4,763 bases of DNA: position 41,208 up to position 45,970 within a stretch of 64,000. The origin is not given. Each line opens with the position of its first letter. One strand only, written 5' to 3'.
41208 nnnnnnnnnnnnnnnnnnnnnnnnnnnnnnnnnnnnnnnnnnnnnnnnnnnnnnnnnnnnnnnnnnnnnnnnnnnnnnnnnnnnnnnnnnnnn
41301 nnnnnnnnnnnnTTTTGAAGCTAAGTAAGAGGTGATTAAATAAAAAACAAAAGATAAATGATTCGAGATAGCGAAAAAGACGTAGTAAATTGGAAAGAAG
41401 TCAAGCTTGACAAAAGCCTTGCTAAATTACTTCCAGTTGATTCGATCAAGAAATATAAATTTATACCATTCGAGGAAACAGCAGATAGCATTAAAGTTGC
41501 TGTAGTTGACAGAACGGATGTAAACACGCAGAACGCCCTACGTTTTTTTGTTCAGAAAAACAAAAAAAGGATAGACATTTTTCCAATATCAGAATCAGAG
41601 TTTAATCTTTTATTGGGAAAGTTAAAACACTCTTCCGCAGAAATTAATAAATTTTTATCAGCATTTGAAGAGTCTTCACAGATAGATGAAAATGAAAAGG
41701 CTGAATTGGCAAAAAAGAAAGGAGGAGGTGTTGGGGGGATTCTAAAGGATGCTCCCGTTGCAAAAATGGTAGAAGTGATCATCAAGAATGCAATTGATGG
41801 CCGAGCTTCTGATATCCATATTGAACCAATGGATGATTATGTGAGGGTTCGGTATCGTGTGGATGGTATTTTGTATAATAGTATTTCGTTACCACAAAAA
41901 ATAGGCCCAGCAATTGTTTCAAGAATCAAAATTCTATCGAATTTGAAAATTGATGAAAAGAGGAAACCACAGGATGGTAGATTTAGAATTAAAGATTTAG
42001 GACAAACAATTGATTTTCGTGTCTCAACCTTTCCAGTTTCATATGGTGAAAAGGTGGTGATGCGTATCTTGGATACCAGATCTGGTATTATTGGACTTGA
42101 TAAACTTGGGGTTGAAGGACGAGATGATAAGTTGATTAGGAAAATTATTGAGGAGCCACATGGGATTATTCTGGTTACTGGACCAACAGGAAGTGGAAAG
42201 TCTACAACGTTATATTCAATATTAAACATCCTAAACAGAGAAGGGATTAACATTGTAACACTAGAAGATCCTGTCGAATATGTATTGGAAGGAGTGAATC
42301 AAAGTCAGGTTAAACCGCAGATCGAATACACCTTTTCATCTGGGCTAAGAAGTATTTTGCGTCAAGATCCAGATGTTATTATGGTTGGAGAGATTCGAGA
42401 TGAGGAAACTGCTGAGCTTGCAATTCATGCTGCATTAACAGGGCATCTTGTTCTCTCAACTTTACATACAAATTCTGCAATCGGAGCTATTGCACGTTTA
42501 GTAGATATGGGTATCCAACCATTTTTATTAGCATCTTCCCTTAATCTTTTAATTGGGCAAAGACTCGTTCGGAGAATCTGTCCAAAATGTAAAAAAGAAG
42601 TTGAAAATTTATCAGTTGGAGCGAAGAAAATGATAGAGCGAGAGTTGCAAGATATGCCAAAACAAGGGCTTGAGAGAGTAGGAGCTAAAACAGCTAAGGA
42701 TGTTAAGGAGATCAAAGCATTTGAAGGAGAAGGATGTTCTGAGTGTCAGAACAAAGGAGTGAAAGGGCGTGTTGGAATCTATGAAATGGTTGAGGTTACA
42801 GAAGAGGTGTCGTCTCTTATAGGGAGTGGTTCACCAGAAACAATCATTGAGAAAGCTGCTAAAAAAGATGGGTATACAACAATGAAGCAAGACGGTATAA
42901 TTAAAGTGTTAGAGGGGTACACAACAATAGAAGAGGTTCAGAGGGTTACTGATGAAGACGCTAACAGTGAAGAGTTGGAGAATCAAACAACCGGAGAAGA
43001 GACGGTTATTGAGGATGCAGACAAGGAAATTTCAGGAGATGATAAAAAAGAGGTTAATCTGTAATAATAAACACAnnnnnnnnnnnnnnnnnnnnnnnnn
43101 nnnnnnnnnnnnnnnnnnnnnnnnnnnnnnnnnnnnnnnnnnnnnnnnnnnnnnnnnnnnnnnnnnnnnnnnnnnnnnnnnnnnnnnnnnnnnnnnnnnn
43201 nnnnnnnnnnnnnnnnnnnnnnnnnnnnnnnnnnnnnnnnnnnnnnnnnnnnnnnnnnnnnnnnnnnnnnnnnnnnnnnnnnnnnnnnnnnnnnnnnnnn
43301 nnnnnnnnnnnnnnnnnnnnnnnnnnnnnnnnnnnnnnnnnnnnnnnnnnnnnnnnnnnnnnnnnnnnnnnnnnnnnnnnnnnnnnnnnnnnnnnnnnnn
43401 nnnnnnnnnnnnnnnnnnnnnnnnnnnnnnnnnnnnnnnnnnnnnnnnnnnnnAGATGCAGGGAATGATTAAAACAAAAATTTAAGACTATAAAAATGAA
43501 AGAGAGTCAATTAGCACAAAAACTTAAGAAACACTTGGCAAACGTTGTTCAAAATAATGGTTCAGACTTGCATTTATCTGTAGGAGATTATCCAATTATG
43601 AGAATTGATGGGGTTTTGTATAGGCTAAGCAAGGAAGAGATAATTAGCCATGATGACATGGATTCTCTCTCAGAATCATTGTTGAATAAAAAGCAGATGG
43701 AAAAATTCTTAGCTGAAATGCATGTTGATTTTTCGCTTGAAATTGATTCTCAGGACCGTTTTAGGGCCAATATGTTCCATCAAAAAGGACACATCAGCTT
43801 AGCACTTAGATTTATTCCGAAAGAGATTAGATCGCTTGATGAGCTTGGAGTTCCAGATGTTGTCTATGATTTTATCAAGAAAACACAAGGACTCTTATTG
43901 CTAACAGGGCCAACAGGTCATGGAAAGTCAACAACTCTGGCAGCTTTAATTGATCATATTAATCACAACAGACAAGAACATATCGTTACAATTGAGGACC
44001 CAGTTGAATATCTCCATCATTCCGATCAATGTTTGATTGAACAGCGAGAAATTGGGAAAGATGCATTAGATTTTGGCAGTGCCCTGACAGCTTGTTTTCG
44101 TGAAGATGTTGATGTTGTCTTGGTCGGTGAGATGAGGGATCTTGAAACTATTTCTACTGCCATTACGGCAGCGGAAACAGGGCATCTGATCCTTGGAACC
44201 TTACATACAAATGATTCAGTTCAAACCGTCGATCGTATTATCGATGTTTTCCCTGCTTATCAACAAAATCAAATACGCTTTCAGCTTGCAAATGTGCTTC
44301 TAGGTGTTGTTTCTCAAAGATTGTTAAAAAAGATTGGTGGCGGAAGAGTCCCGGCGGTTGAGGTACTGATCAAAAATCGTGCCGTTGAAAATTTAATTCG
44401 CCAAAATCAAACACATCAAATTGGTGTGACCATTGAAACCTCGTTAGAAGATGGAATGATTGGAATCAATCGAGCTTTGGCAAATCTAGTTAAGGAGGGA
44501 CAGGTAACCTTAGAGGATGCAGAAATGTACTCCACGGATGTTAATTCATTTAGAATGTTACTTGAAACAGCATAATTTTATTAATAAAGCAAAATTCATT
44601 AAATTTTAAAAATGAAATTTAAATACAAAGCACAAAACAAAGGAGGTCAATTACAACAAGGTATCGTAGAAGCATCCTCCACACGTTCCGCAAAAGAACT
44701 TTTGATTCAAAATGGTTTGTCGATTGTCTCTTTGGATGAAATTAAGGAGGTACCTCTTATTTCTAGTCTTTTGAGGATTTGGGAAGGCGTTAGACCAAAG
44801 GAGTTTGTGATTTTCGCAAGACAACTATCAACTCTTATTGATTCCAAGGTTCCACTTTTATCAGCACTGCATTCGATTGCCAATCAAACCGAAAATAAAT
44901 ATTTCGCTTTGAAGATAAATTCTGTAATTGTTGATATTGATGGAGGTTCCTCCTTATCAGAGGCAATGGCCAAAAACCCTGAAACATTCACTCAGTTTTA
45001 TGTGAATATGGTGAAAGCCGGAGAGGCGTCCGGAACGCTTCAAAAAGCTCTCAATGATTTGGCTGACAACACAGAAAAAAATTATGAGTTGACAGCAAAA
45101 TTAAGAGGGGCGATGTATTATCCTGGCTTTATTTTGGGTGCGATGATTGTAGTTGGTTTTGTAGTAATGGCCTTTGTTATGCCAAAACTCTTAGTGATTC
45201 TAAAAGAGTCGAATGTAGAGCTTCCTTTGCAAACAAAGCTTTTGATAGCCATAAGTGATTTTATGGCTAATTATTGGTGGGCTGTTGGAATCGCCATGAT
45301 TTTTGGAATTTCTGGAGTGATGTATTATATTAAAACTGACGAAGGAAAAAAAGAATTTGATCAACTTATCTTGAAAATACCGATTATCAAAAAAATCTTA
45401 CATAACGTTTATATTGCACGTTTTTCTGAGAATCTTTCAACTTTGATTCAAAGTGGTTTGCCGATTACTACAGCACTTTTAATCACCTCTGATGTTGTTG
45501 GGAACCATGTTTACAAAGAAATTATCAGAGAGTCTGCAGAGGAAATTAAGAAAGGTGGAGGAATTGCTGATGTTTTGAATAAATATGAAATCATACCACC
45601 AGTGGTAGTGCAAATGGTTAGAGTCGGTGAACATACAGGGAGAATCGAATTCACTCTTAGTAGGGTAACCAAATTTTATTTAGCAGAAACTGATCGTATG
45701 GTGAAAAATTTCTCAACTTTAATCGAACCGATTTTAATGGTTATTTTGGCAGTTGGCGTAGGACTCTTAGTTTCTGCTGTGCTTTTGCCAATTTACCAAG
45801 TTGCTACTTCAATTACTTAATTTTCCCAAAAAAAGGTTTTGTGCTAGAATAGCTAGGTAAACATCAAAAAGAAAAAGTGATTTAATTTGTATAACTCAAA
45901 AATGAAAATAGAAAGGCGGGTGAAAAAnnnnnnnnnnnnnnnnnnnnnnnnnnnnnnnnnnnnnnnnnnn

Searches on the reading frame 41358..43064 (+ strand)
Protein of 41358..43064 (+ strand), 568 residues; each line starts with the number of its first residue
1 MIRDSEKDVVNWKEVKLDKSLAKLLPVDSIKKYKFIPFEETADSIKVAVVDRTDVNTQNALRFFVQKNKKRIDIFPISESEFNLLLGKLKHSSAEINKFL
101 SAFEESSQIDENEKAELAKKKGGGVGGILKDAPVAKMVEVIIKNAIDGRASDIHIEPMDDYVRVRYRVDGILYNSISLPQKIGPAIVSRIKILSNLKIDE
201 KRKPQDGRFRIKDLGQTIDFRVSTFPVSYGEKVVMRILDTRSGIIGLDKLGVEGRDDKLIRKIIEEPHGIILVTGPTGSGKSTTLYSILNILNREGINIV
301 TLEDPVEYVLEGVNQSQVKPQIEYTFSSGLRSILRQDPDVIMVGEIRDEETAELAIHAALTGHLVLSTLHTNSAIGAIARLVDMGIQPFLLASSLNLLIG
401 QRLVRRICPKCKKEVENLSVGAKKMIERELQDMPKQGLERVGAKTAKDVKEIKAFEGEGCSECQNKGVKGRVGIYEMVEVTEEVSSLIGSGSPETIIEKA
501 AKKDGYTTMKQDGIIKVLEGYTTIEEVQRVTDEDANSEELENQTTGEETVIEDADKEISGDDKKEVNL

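Call 22: search_protein_families(library=pfam, proteins=[window:41358-43064:+], max_evalue=0.1)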
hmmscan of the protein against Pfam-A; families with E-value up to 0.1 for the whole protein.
window:41358-43064:+ (568 aa): 25 families
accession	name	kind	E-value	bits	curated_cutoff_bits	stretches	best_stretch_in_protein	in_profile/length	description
PF00437.27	T2SSE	-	1.6e-135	451.9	24.9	1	130-529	4-370/370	Type II/IV secretion system protein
PF05157.20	MshEN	-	4.4e-10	39.9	23.1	1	13-93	9-87/90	MshEN domain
PF13191.12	AAA_16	-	6.4e-05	24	32.6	1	266-365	23-113/167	AAA ATPase domain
PF13604.12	AAA_30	-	0.00017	21.8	27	1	258-301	8-51/191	AAA domain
PF13401.12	AAA_22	-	0.00022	22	27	1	267-305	4-33/130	AAA domain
PF13555.12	AAA_29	-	0.00038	20.6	27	1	266-292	20-46/61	P-loop containing region of AAA domain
PF13173.12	AAA_14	-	0.0004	20.8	27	1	269-360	3-85/129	AAA domain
PF25199.1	nSTAND_NTPase5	-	0.00054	20.2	34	1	258-305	27-79/145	Novel STAND NTPase 5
PF20720.3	nSTAND3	-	0.00059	20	27.2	1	266-307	15-56/155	Novel STAND NTPase 3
PF01580.24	FtsK_SpoIIIE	-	0.0019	18.2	24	1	249-289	21-60/221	FtsK/SpoIIIE family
PF13086.12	AAA_11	-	0.002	18.4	27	1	257-461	7-146/257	AAA domain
PF01637.24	ATPase_2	-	0.0022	18.3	33.2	1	260-326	11-78/225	ATPase domain predominantly from Archaea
PF03266.21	NTPase_1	-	0.0022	18.3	23.9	1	271-299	2-30/168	NTPase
PF13476.12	AAA_23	-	0.0053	17.9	27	1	268-294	19-45/201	AAA domain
PF00005.33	ABC_tran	-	0.0077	17.3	25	1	270-326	13-65/137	ABC transporter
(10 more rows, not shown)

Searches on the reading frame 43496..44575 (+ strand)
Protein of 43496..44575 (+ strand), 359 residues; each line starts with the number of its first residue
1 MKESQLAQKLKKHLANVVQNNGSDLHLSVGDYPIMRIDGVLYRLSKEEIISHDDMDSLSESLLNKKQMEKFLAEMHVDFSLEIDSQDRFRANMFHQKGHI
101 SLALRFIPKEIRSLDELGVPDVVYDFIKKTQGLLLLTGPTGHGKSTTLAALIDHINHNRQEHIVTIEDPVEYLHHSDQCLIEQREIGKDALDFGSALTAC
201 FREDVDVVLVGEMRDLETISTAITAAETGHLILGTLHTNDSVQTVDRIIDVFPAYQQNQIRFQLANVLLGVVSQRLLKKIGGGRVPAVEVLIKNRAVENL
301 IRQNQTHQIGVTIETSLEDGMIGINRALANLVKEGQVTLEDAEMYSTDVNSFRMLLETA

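Call 22: search_protein_families(library=pfam, proteins=[window:43496-44575:+], max_evalue=0.1)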
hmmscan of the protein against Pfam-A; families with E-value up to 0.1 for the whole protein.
window:43496-44575:+ (359 aa): 21 families
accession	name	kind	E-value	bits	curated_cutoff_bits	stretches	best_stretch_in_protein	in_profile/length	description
PF00437.27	T2SSE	-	8.7e-44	150.1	24.9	1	4-280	6-281/370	Type II/IV secretion system protein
PF13401.12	AAA_22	-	5.9e-05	23.8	27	1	129-169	3-42/130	AAA domain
PF20720.3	nSTAND3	-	0.0024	18.1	27.2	1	129-172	15-57/155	Novel STAND NTPase 3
PF13191.12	AAA_16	-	0.0026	18.7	32.6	1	131-169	24-59/167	AAA ATPase domain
PF24883.2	NPHP3_N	-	0.0029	18.3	24.8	1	129-161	20-52/164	Nephrocystin 3, N-terminal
PF13476.12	AAA_23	-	0.0052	17.9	27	1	124-151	15-39/201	AAA domain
PF13555.12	AAA_29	-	0.0054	16.9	27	1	130-151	21-42/61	P-loop containing region of AAA domain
PF00005.33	ABC_tran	-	0.0056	17.7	25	1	133-164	13-43/137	ABC transporter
PF13604.12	AAA_30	-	0.0059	16.8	27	1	123-158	10-45/191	AAA domain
PF03215.21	Rad17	-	0.0064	16.9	23.8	1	130-163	44-77/186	Rad17 P-loop domain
PF04851.21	ResIII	-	0.0066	16.8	22.5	1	125-166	17-59/164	Type III restriction enzyme, res subunit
PF25199.1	nSTAND_NTPase5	-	0.0095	16.2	34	1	128-171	38-81/145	Novel STAND NTPase 5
PF00004.35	AAA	-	0.03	15.2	21.2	0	134-157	1-24/131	ATPase family associated with various cellular activities (AAA)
PF13173.12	AAA_14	-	0.033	14.6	27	1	133-175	4-46/129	AAA domain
PF13245.12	AAA_19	-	0.035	14.7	25.1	0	131-161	11-41/134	AAA domain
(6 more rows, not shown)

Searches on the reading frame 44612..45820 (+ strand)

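Call 22: search_protein_families(library=pfam, proteins=[window:44612-45820:+], max_evalue=0.1)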
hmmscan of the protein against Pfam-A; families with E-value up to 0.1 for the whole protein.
window:44612-45820:+ (402 aa): 2 families
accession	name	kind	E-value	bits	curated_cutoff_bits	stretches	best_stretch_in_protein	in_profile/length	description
PF00482.28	T2SSF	-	5.2e-58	194.9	25.2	2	68-191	1-125/125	Type II secretion system (T2SS), protein F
PF20990.2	DUF2207_C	-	0.033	14.3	33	1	139-251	103-202/247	Predicted membrane protein (DUF2207) C-terminal domain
